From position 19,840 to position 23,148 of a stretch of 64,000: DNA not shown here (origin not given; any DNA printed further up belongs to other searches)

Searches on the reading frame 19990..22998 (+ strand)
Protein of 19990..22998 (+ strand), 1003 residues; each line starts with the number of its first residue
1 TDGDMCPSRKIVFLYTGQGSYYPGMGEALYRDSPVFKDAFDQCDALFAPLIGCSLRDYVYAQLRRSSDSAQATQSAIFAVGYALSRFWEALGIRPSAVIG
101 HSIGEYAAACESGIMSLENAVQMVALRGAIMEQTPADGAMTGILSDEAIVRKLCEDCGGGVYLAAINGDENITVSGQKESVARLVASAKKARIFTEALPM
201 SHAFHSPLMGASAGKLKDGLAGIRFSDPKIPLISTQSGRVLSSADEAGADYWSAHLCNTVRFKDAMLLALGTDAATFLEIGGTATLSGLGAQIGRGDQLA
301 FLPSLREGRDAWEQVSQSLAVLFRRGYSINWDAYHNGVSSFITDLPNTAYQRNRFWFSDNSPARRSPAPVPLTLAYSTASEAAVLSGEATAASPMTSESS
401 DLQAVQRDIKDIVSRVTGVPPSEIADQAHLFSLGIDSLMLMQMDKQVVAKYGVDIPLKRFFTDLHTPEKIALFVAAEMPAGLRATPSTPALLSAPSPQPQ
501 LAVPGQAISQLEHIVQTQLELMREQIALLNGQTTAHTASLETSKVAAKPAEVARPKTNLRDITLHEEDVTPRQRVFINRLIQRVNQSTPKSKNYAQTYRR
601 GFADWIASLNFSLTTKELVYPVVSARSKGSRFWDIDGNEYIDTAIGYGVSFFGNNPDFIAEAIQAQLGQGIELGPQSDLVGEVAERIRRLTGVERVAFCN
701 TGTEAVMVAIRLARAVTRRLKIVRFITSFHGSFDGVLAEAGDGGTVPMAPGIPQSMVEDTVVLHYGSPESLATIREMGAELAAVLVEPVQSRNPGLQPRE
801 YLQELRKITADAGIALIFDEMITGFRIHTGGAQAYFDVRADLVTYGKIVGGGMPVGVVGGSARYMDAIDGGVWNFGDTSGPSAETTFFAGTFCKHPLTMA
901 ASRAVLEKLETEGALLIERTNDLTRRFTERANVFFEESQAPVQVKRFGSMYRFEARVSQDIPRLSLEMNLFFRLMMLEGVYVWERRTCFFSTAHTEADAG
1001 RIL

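Call 23: find_homologous_proteins(query=window:19990-22998:+, max_evalue=1e-50)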
Query window:19990-22998:+ (1003 aa): 791 proteins with E <= 1e-50 among 8000 candidates; the best 120 are listed.
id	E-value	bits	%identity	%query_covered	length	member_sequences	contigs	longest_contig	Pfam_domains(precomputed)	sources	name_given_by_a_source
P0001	1.0e-245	836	43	99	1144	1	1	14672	PF22336.3,PF22621.3,PF00550.32,PF00202.28,PF00698.27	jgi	-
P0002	1.4e-240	819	41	99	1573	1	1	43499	PF22336.3,PF00109.33,PF22621.3,PF00550.32,PF00202.28,PF00108.30,PF02801.29,PF16197.12,PF00698.27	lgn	-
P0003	4.6e-229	781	40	99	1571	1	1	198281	PF00109.33,PF22621.3,PF00550.32,PF00202.28,PF02801.29,PF16197.12,PF00698.27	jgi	jgi:acyl transferase domain-containing protein/glutamate-1-semialdehyde aminotransferase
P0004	4.0e-226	771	39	99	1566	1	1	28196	PF22336.3,PF00109.33,PF22621.3,PF00550.32,PF00202.28,PF02801.29,PF16197.12,PF00698.27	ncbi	-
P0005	1.0e-221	757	39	99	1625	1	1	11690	PF22336.3,PF00109.33,PF22621.3,PF00550.32,PF00202.28,PF00108.30,PF02801.29,PF23297.2,PF16197.12,PF00698.27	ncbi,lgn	-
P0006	2.1e-220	752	38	99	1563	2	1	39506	PF22336.3,PF00109.33,PF22621.3,PF00550.32,PF00202.28,PF02801.29,PF16197.12,PF00698.27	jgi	-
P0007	7.6e-215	734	41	98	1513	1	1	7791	PF00109.33,PF22621.3,PF00550.32,PF00202.28,PF02801.29,PF16197.12,PF00698.27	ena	-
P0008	3.0e-211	722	44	83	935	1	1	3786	PF00550.32,PF00202.28,PF00698.27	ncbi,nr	ncbi:MAG TPA: aminotransferase class III-fold pyridoxal phosphate-dependent enzyme, partial [Candida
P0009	5.2e-210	718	38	99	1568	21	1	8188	PF22336.3,PF00109.33,PF22621.3,PF00550.32,PF00202.28,PF02801.29,PF16197.12,PF00698.27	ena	-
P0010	1.3e-196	674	37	99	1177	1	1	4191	PF22621.3,PF00550.32,PF00202.28,PF16197.12,PF00698.27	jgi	-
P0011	3.5e-195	669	36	99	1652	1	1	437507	PF22336.3,PF00109.33,PF22621.3,PF00550.32,PF00202.28,PF02801.29,PF16197.12,PF00698.27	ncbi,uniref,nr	ncbi:beta-ketoacyl synthase [Nostoc sp. 'Peltigera membranacea cyanobiont' 210A]|uniref:type I polyk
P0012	3.8e-192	659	37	99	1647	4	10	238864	PF00109.33,PF22621.3,PF00550.32,PF00202.28,PF02801.29,PF16197.12,PF00698.27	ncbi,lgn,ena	-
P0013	1.4e-189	650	48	46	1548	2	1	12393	PF22336.3,PF00109.33,PF22621.3,PF00550.32,PF00202.28,PF02801.29,PF16197.12,PF00698.27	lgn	-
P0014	1.1e-187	644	37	99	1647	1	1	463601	PF22336.3,PF00109.33,PF22621.3,PF00550.32,PF00202.28,PF02801.29,PF16197.12,PF00698.27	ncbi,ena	-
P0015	1.4e-187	644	37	99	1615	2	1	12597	PF22336.3,PF00109.33,PF22621.3,PF00550.32,PF00202.28,PF02801.29,PF16197.12,PF00698.27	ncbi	-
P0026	2.1e-180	620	36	99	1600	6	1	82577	PF22336.3,PF00109.33,PF22621.3,PF00550.32,PF00202.28,PF02801.29,PF16197.12,PF00698.27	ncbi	ncbi:MAG: aminotransferase class III-fold pyridoxal phosphate-dependent enzyme [Pseudomonadota bacte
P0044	9.4e-112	393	40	46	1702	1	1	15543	PF00109.33,PF00550.32,PF00108.30,PF00501.35,PF23024.2,PF02801.29,PF23297.2,PF16197.12,PF00698.27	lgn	-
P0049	1.4e-95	339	39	47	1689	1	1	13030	PF22336.3,PF00109.33,PF22621.3,PF00550.32,PF00501.35,PF02801.29,PF16197.12,PF00698.27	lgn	-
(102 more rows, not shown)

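Call 30: find_encoding_contigs(protein=P0012, flank=10000, max_places=2)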
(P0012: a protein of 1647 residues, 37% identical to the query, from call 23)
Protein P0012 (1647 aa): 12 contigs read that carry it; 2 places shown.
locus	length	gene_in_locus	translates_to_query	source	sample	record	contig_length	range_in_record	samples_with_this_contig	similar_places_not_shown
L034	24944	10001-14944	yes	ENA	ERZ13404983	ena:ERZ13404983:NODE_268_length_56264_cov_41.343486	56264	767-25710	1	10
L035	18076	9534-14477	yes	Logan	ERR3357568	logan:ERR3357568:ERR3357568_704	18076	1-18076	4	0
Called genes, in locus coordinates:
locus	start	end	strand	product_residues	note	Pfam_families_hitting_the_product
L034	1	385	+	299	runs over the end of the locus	PF01609:DDE_Tnp_1, PF13612:DDE_Tnp_1_3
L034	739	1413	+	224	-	PF00975:Thioesterase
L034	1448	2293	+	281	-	PF02737:3HCDH_N, PF02826:2-Hacid_dh_C (weak), PF03446:NAD_binding_2 (weak), PF00725:3HCDH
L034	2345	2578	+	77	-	PF00550:PP-binding (weak)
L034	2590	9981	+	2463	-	PF00501:AMP-binding, PF00550:PP-binding, PF00109:ketoacyl-synt, PF02801:Ketoacyl-synt_C, PF16197:KAsynt_C_assoc, PF00698:Acyl_transf_1, PF21089:PKS_DH_N, PF14765:PS-DH, +7 more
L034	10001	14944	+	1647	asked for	PF00109:ketoacyl-synt, PF02801:Ketoacyl-synt_C, PF16197:KAsynt_C_assoc, PF22621:CurL-like_PKS_C, PF00698:Acyl_transf_1, PF00550:PP-binding, PF00202:Aminotran_3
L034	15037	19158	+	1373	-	PF00668:Condensation, PF00501:AMP-binding, PF13193:AMP-binding_C, PF00550:PP-binding, PF00668:Condensation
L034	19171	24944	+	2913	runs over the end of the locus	PF00668:Condensation, PF00501:AMP-binding, PF00550:PP-binding, PF00668:Condensation, PF00501:AMP-binding, PF13193:AMP-binding_C, PF00550:PP-binding, PF00668:Condensation, +1 more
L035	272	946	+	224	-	PF00975:Thioesterase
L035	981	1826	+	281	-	PF02737:3HCDH_N, PF02826:2-Hacid_dh_C (weak), PF03446:NAD_binding_2 (weak), PF00725:3HCDH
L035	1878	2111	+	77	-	PF00550:PP-binding (weak)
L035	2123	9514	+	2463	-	PF00501:AMP-binding, PF00550:PP-binding, PF00109:ketoacyl-synt, PF02801:Ketoacyl-synt_C, PF16197:KAsynt_C_assoc, PF00698:Acyl_transf_1, PF21089:PKS_DH_N, PF14765:PS-DH, +7 more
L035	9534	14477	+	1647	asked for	PF00109:ketoacyl-synt, PF02801:Ketoacyl-synt_C, PF16197:KAsynt_C_assoc, PF22621:CurL-like_PKS_C, PF00698:Acyl_transf_1, PF00550:PP-binding, PF00202:Aminotran_3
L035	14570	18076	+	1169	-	?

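Call 31: find_encoding_contigs(protein=P0003, flank=10000, max_places=1)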
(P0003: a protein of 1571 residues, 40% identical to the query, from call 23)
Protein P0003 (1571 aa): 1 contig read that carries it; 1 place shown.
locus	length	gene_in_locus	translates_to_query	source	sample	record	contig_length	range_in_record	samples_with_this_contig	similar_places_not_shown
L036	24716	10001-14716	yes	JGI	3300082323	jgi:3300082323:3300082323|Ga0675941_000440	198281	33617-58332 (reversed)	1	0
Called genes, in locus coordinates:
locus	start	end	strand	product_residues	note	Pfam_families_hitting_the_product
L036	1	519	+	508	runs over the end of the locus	PF03349:Toluene_X, PF13505:OMP_b-brl (faint)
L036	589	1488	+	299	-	-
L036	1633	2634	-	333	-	PF01408:GFO_IDH_MocA, PF22725:GFO_IDH_MocA_C3, PF02894:GFO_IDH_MocA_C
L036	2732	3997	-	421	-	PF13458:Peripla_BP_6, PF01094:ANF_receptor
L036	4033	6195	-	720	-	PF00211:Guanylate_cyc, PF13432:TPR_16 (faint), PF07719:TPR_2 (faint), PF12895:ANAPC3 (faint), PF00515:TPR_1 (faint), PF13174:TPR_6 (faint), PF13181:TPR_8 (faint), PF13414:TPR_11 (weak), +5 more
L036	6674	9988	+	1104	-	PF00668:Condensation, PF00501:AMP-binding, PF13193:AMP-binding_C, PF00550:PP-binding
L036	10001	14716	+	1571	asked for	PF00109:ketoacyl-synt, PF02801:Ketoacyl-synt_C, PF16197:KAsynt_C_assoc, PF22621:CurL-like_PKS_C (weak), PF00698:Acyl_transf_1, PF00550:PP-binding, PF00202:Aminotran_3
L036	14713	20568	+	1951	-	PF00668:Condensation, PF00501:AMP-binding, PF00550:PP-binding, PF00668:Condensation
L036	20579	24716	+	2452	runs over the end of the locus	PF00501:AMP-binding, PF13193:AMP-binding_C (weak), PF00550:PP-binding, PF00668:Condensation, PF00501:AMP-binding, PF05185:PRMT5 (faint), PF00550:PP-binding, PF00668:Condensation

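Call 32: find_encoding_contigs(protein=P0044, flank=10000, max_places=1)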
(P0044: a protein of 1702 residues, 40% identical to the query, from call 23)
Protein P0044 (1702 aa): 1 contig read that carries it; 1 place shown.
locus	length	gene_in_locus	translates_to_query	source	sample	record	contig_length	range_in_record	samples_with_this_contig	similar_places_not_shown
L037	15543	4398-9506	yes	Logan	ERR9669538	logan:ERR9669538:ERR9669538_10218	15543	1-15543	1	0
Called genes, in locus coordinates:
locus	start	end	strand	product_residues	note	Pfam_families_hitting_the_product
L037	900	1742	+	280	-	PF02737:3HCDH_N, PF03446:NAD_binding_2 (faint), PF00725:3HCDH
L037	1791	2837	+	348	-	PF00702:Hydrolase (faint), PF12689:Acid_PPase (faint)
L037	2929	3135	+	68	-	PF00550:PP-binding (weak)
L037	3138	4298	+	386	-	PF02771:Acyl-CoA_dh_N, PF02770:Acyl-CoA_dh_M, PF00441:Acyl-CoA_dh_1, PF08028:Acyl-CoA_dh_2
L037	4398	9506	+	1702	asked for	PF00501:AMP-binding, PF00550:PP-binding, PF00109:ketoacyl-synt, PF00108:Thiolase_N (weak), PF02801:Ketoacyl-synt_C, PF16197:KAsynt_C_assoc, PF00698:Acyl_transf_1, PF00550:PP-binding, +2 more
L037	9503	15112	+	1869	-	PF00202:Aminotran_3, PF00668:Condensation, PF00501:AMP-binding, PF13193:AMP-binding_C, PF00550:PP-binding (weak)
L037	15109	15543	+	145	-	?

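Call 33: find_encoding_contigs(protein=P0049, flank=10000, max_places=1)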
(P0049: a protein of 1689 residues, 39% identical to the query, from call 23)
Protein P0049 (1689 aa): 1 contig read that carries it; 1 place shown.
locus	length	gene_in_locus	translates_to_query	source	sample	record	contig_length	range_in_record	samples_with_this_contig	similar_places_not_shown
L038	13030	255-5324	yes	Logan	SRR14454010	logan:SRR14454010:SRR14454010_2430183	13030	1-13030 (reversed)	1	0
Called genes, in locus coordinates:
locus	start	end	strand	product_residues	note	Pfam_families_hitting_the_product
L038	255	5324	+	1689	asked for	PF00501:AMP-binding, PF00550:PP-binding, PF00109:ketoacyl-synt, PF02801:Ketoacyl-synt_C, PF16197:KAsynt_C_assoc, PF22336:RhiE-like_linker, PF22621:CurL-like_PKS_C, PF00698:Acyl_transf_1, +1 more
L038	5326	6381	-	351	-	PF25084:LbH_EIF2B, PF00132:Hexapep (weak), PF25087:GMPPB_C (faint), PF00132:Hexapep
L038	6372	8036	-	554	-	PF00664:ABC_membrane, PF00005:ABC_tran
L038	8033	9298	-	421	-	PF01436:NHL (faint), PF17170:DUF5128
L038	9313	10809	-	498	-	PF04055:Radical_SAM, PF13353:Fer4_12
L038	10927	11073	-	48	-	-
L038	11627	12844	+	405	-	PF02737:3HCDH_N, PF03446:NAD_binding_2 (faint), PF00725:3HCDH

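Call 34: find_encoding_contigs(protein=P0014, flank=10000, max_places=1)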
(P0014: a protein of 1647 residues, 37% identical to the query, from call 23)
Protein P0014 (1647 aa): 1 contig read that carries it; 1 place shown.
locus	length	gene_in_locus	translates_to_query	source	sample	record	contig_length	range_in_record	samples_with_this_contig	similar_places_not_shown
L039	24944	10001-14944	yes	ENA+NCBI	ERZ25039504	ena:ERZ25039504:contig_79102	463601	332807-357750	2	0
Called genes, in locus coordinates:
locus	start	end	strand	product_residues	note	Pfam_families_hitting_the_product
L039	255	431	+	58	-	-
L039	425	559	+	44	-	-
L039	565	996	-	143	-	PF09828:ChrB_C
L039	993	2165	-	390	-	PF07690:MFS_1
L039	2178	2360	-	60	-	-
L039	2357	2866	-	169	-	-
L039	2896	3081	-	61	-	-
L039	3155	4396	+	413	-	-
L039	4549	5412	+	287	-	-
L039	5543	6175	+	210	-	PF22624:AASDHPPT_N, PF01648:ACPS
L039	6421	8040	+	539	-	PF18456:CmlA_N, PF00753:Lactamase_B, PF13483:Lactamase_B_3, PF12706:Lactamase_B_2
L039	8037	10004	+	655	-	PF00501:AMP-binding, PF13193:AMP-binding_C, PF00550:PP-binding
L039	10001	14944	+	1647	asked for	PF00109:ketoacyl-synt, PF02801:Ketoacyl-synt_C, PF16197:KAsynt_C_assoc, PF22336:RhiE-like_linker, PF22621:CurL-like_PKS_C, PF00698:Acyl_transf_1, PF00550:PP-binding, PF00202:Aminotran_3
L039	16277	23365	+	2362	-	PF00501:AMP-binding, PF08241:Methyltransf_11, PF08242:Methyltransf_12, PF13489:Methyltransf_23, PF13649:Methyltransf_25, PF00668:Condensation, PF00501:AMP-binding, PF13193:AMP-binding_C, +4 more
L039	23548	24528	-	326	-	PF04321:RmlD_sub_bind, PF01073:3Beta_HSD, PF01370:Epimerase, PF02719:Polysacc_synt_2, PF13460:NAD_binding_10, PF16363:GDP_Man_Dehyd, PF07993:NAD_binding_4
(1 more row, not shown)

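Call 63: find_encoding_contigs(protein=P0026, flank=10000, max_places=1)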
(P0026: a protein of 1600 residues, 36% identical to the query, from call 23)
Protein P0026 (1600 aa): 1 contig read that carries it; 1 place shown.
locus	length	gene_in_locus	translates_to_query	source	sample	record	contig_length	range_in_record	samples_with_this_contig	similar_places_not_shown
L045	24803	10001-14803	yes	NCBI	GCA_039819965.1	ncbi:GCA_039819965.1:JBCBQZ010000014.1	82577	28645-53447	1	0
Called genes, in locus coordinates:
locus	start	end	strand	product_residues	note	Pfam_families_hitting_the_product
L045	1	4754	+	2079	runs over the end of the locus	-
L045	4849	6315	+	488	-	PF13115:YtkA, PF00034:Cytochrom_C (faint), PF03150:CCP_MauG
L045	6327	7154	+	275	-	-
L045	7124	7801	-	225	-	PF17837:4PPT_N, PF01648:ACPS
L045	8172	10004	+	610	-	PF00501:AMP-binding, PF13193:AMP-binding_C, PF00550:PP-binding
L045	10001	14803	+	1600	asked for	PF00109:ketoacyl-synt, PF02801:Ketoacyl-synt_C, PF16197:KAsynt_C_assoc, PF22336:RhiE-like_linker (weak), PF22621:CurL-like_PKS_C (weak), PF00698:Acyl_transf_1, PF00550:PP-binding, PF00202:Aminotran_3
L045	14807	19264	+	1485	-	PF00668:Condensation, PF00501:AMP-binding, PF13193:AMP-binding_C (weak), PF00668:Condensation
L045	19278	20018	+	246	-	-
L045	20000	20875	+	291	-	PF12146:Hydrolase_4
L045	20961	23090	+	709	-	PF13428:TPR_14 (faint), PF00515:TPR_1 (faint), PF07719:TPR_2 (faint), PF13181:TPR_8 (faint), PF13414:TPR_11 (faint), PF13432:TPR_16 (faint), PF14559:TPR_19 (faint), PF13431:TPR_17 (faint)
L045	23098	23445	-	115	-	-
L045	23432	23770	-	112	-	PF13601:HTH_34 (weak), PF03551:PadR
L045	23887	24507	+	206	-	PF03544:TonB_C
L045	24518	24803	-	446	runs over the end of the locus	PF13372:Alginate_exp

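Call 64: find_encoding_contigs(protein=P0011, flank=10000, max_places=1)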
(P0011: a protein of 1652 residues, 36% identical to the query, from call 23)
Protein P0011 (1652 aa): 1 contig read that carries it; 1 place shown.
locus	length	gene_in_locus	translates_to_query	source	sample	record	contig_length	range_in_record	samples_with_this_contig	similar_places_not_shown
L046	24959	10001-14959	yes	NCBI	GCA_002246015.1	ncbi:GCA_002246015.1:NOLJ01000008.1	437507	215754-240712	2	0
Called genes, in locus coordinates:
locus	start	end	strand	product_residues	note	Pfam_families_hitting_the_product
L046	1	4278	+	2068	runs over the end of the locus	PF13449:Phytase-like, PF03009:GDPD, PF13449:Phytase-like, PF00353:HemolysinCabind (weak)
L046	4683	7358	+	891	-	PF00884:Sulfatase, PF01663:Phosphodiest, PF00353:HemolysinCabind (weak)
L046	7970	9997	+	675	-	PF00501:AMP-binding, PF13193:AMP-binding_C, PF00550:PP-binding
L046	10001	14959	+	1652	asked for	PF00109:ketoacyl-synt, PF02801:Ketoacyl-synt_C, PF16197:KAsynt_C_assoc, PF22336:RhiE-like_linker, PF22621:CurL-like_PKS_C, PF00698:Acyl_transf_1, PF00550:PP-binding, PF00202:Aminotran_3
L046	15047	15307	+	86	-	-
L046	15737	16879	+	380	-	PF01757:Acyl_transf_3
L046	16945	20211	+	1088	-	PF00668:Condensation, PF00501:AMP-binding, PF13193:AMP-binding_C, PF00550:PP-binding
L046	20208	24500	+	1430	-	PF18563:TubC_N, PF00668:Condensation, PF00501:AMP-binding, PF13193:AMP-binding_C, PF00550:PP-binding, PF00975:Thioesterase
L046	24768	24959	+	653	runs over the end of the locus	PF00400:WD40 (faint), PF08450:SGL (faint), PF10282:Lactonase, PF24782:WD40_MABP1-WDR62_2nd (faint), PF24814:WD40_Prp19 (faint), PF24817:WD40_WDHD1_1st (faint), PF05345:He_PIG, PF13448:DUF4114, +7 more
